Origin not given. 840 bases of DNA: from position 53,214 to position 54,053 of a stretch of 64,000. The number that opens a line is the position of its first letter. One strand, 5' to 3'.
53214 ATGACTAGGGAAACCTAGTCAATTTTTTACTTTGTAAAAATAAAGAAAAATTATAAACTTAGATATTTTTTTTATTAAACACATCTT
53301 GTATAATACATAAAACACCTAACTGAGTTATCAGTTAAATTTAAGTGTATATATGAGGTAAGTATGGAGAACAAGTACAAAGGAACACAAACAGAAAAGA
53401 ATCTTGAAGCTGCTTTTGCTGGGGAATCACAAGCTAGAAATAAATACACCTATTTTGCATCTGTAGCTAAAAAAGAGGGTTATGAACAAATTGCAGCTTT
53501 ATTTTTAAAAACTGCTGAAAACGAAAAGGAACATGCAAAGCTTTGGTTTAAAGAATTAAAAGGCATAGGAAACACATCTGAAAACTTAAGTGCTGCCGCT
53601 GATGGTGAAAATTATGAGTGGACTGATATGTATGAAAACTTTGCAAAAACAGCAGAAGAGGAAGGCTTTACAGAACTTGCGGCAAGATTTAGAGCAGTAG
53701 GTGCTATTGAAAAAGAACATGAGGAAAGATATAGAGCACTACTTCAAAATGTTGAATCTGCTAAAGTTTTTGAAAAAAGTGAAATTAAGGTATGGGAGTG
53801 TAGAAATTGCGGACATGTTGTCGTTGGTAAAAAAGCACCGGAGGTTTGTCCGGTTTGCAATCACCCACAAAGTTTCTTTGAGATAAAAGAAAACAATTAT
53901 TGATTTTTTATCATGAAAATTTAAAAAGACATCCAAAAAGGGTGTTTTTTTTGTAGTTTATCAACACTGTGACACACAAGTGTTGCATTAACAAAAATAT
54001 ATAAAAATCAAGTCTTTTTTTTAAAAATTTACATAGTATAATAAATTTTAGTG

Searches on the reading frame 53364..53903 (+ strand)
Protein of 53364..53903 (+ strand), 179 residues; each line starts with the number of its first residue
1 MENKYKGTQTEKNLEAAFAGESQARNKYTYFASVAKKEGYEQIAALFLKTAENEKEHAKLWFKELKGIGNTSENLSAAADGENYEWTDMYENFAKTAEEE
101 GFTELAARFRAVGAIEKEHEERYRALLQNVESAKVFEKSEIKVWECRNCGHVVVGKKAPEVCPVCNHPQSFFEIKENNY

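Call 60: search_protein_families(library=pfam, proteins=[window:53364-53903:+], max_evalue=0.0001)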
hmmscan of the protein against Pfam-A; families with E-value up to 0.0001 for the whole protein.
window:53364-53903:+ (179 aa): 3 families
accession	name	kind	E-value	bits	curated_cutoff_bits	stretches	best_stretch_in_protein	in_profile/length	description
PF02915.23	Rubrerythrin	-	3.2e-26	92.8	22.8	1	12-127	1-137/137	Rubrerythrin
PF21349.2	RUBY_RBDX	-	1.3e-13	50.6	26.5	1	144-173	1-30/30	Rubrerythrin, rubredoxin-like domain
PF00210.30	Ferritin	-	1.3e-07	32.1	24.5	1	12-102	2-111/142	Ferritin-like domain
